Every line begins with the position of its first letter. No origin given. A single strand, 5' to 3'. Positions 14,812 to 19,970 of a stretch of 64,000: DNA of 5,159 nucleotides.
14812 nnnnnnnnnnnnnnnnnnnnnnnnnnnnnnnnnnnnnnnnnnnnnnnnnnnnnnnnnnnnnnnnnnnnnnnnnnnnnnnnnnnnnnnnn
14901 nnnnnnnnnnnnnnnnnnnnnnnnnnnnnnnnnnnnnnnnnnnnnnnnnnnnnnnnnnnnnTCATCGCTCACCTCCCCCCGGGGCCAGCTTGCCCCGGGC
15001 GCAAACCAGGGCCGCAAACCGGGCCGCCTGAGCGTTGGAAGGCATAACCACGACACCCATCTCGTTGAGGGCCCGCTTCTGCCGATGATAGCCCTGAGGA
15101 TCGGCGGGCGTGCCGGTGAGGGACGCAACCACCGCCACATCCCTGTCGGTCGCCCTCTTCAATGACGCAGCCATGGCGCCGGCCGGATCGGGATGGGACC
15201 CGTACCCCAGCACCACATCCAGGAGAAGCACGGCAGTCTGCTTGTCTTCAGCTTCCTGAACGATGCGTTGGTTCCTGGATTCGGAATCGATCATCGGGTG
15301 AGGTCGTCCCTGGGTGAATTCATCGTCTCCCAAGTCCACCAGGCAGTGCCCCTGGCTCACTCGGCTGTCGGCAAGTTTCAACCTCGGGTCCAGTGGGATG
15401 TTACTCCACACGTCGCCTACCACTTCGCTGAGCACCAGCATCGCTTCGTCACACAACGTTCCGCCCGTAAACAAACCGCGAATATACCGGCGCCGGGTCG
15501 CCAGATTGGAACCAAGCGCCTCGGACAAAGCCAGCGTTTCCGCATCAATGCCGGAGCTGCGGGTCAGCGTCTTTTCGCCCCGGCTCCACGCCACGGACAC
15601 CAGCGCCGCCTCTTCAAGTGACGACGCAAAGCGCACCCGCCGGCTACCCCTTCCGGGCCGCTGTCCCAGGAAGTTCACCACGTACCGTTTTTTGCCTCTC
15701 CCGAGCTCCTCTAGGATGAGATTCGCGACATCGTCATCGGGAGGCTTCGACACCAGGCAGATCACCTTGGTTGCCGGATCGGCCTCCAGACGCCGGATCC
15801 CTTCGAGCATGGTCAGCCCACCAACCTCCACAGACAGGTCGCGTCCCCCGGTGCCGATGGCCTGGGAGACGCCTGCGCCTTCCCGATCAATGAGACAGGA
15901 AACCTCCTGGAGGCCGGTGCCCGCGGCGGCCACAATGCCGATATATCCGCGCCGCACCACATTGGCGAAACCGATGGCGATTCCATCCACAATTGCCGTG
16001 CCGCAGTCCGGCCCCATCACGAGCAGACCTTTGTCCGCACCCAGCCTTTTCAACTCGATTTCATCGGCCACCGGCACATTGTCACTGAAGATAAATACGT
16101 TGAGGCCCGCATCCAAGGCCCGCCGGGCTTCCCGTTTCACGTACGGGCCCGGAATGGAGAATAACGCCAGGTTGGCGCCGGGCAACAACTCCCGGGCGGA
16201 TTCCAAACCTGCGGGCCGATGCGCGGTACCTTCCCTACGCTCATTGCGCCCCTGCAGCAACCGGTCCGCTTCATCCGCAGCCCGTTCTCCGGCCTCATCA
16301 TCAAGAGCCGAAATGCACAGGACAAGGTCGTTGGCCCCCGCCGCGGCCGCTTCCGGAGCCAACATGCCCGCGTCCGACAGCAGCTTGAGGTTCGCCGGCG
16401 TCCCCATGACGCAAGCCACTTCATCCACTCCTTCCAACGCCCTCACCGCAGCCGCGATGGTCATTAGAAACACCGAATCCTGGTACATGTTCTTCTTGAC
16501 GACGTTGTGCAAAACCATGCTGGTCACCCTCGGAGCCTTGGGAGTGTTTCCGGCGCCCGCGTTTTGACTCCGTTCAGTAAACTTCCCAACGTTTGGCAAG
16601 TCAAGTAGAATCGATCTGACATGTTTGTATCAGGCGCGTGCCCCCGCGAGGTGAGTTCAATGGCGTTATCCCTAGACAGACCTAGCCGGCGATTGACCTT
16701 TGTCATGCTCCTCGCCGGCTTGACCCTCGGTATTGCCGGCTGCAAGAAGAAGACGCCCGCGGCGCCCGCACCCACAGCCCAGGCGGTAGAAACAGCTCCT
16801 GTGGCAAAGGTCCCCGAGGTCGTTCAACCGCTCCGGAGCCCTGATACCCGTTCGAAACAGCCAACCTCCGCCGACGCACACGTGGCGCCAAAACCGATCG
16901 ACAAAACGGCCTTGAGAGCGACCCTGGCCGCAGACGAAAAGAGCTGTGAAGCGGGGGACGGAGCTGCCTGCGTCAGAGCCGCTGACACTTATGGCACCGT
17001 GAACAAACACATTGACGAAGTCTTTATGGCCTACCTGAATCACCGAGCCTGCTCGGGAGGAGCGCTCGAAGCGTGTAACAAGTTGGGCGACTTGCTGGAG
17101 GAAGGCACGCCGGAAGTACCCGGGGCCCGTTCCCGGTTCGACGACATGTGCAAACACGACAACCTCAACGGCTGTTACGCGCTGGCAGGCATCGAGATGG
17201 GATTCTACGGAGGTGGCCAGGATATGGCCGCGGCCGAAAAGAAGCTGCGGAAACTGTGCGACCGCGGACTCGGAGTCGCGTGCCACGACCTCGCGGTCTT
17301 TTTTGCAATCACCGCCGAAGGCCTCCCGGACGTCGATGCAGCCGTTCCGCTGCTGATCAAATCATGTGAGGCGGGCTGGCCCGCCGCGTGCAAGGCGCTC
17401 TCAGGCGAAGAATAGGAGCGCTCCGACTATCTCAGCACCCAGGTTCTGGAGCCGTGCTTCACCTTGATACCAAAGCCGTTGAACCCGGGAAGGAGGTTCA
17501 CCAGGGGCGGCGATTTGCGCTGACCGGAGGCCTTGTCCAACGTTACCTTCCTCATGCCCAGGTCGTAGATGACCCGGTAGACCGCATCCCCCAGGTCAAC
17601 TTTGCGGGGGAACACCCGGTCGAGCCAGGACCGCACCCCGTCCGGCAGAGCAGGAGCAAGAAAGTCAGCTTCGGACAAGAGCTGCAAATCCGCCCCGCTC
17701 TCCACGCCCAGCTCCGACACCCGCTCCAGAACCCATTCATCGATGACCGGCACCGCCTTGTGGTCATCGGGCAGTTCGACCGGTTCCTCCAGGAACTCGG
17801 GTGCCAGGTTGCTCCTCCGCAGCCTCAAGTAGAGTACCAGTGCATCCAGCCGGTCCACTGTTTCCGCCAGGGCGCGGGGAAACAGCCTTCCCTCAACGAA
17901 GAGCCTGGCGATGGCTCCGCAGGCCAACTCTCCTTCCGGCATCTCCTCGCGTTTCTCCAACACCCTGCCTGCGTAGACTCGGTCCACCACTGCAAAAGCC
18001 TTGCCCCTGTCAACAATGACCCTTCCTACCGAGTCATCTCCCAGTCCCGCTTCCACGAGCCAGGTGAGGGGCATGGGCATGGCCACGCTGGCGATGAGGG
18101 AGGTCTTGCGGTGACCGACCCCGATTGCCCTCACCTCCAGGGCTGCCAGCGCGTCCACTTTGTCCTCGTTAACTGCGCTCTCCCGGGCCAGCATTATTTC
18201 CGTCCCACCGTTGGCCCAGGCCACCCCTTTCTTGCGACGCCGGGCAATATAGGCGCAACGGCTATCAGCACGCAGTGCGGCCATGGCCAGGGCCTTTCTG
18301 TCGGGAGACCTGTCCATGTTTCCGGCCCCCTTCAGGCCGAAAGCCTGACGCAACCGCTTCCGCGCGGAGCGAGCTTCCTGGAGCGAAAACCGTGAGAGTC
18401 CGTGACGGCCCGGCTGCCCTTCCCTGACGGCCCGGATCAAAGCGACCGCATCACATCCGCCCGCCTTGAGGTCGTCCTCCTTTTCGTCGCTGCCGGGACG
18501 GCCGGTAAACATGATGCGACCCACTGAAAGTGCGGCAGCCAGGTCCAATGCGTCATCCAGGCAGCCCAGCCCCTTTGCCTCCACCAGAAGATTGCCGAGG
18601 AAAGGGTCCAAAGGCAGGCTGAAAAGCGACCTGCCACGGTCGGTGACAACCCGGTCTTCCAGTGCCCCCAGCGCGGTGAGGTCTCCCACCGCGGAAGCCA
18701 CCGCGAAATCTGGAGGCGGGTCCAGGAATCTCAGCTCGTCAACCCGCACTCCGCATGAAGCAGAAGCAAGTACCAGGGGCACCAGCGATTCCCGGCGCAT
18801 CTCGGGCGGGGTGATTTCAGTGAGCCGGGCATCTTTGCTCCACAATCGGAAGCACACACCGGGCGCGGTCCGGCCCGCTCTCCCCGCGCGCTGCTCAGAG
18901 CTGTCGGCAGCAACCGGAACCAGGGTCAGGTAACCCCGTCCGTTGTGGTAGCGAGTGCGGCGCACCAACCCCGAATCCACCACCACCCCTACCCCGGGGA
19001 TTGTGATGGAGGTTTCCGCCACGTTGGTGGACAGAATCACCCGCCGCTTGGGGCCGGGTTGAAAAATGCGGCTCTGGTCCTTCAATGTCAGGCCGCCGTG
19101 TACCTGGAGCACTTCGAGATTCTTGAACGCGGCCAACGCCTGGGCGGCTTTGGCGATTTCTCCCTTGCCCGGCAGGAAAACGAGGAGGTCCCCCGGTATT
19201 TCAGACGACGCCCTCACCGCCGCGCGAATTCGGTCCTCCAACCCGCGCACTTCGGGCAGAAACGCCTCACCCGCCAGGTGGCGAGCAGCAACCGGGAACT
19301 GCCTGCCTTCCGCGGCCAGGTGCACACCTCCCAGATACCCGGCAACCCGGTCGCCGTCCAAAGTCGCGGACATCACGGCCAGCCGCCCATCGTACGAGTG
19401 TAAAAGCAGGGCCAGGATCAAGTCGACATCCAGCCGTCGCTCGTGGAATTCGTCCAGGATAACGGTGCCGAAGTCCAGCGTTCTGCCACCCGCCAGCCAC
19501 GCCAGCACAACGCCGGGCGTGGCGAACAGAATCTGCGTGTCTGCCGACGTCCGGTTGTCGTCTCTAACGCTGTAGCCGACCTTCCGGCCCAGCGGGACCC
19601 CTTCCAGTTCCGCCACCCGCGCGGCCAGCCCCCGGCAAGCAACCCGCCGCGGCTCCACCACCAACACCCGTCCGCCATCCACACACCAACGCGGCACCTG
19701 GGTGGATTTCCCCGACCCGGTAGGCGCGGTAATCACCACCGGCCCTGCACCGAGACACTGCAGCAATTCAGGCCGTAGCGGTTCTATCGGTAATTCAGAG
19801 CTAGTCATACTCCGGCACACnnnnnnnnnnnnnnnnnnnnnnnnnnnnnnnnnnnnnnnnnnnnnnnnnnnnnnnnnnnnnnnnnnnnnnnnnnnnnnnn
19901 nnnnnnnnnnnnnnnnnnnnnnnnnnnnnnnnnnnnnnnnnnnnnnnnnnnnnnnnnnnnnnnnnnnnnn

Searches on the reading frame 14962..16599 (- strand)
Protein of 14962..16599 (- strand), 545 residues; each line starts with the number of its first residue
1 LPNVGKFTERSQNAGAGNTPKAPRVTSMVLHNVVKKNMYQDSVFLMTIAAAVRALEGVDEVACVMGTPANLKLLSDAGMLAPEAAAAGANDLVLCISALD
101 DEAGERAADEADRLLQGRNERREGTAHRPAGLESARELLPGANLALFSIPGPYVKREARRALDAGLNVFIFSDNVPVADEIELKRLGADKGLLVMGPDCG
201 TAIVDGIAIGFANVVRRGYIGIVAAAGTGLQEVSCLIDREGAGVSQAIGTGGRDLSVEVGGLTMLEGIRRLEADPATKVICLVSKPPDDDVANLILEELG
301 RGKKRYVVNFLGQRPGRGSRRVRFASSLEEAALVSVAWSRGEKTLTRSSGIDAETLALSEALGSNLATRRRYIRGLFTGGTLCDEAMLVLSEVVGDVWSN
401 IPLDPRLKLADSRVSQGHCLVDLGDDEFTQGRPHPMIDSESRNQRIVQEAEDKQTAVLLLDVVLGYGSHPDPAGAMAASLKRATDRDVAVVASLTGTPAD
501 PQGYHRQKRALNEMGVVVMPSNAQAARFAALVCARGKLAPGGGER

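Call 54: search_protein_families(library=pfam, proteins=[window:14962-16599:-], max_evalue=0.001)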
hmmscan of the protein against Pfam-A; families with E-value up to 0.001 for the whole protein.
window:14962-16599:- (545 aa): 2 families
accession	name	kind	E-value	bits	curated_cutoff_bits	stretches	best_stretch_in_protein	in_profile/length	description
PF00549.24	Ligase_CoA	-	3.9e-39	134.1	24.5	1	376-530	1-126/128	CoA-ligase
PF02629.25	CoA_binding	-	0.00021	22.4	22.3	0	220-297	6-82/97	CoA binding domain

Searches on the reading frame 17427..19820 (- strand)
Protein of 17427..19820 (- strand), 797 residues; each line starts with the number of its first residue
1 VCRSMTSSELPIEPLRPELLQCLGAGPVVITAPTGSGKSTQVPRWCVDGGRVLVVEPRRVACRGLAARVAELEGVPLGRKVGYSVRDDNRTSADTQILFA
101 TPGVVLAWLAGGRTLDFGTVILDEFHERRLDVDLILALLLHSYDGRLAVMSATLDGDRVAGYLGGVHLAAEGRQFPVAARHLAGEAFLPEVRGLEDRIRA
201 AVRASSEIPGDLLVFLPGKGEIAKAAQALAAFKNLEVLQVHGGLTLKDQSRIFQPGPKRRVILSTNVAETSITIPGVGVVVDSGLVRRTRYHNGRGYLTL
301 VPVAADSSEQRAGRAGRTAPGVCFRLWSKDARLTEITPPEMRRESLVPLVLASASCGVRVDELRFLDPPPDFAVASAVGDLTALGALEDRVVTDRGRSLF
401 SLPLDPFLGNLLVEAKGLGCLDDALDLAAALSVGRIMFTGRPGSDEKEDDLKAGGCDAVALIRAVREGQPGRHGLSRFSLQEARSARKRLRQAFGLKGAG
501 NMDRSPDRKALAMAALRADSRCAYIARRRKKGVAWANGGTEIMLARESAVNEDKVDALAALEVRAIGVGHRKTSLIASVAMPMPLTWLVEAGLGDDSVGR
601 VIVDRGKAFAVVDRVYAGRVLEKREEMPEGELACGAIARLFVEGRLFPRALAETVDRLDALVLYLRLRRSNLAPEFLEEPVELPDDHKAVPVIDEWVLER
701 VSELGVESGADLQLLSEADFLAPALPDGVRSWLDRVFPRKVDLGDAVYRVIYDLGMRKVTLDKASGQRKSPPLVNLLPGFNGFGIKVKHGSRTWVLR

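Call 54: search_protein_families(library=pfam, proteins=[window:17427-19820:-], max_evalue=0.001)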
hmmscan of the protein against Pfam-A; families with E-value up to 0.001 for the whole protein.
window:17427-19820:- (797 aa): 3 families
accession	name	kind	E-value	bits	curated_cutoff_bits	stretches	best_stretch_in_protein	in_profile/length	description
PF00271.37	Helicase_C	-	7.8e-12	45.9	23.5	1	205-318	11-109/110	Helicase conserved C-terminal domain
PF00270.35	DEAD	-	3.8e-10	40.2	26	1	27-155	16-161/167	DEAD/DEAH box helicase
PF21010.2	HA2_C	-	4e-06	27.7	21.3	1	405-472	1-48/77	Helicase associated domain (HA2), ratchet-like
